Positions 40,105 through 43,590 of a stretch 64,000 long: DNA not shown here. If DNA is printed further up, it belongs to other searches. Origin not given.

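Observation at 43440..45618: C-terminal He_PIG/cadherin-like domain plus autotransporter-like barrel on a 6,000-aa passenger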

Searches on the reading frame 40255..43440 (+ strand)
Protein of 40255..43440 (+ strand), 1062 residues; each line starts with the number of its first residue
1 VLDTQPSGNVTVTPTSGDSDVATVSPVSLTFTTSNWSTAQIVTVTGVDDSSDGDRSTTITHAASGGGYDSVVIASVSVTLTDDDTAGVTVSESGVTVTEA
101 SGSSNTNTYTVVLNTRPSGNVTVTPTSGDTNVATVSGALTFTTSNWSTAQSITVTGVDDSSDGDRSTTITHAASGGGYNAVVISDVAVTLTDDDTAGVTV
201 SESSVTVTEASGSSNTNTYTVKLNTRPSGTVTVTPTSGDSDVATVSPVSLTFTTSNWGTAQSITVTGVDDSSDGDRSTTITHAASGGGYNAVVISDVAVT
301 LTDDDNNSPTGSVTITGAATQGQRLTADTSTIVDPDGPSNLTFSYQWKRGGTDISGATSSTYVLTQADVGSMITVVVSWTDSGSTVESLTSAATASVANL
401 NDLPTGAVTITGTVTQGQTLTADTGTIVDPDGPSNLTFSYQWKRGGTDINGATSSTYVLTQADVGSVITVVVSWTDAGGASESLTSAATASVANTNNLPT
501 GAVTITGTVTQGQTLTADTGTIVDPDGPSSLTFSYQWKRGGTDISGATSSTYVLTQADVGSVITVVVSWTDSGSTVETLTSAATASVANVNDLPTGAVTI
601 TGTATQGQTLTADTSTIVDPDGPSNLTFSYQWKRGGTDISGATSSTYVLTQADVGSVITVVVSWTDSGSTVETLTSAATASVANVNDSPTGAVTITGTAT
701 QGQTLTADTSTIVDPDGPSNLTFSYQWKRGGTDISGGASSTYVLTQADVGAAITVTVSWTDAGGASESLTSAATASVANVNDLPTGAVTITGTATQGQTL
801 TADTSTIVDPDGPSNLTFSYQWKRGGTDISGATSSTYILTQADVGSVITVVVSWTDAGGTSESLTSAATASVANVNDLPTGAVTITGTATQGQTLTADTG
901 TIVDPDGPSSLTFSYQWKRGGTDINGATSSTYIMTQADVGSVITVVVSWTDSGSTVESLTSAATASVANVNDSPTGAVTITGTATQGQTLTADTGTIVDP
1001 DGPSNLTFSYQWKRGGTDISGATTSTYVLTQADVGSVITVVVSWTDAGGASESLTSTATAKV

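Call 6: search_protein_families(library=pfam, proteins=[window:40255-43440:+], max_evalue=0.1)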
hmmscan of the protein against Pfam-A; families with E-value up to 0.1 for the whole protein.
window:40255-43440:+ (1062 aa): 6 families
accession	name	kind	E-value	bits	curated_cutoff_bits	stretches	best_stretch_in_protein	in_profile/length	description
PF23197.1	IG_AIR9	-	7e-36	122.4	27.5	8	977-1041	4-69/87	AIR9 A9 domain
PF16709.11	SCAB-Ig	-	2e-10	41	27.6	0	638-679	44-85/98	Ig domain of plant-specific actin-binding protein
PF13895.12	Ig_2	-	6.5e-09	36.3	27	0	811-863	22-74/79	Immunoglobulin domain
PF20456.3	DUF6709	-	0.0068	15.9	27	0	914-985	70-142/339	Family of unknown function (DUF6709)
PF11587.13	Prion_bPrPp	-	0.024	14.7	24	0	742-750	12-20/28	Major prion protein bPrPp - N terminal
PF00795.27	CN_hydrolase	-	0.069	12.9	23.2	0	572-622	179-228/256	Carbon-nitrogen hydrolase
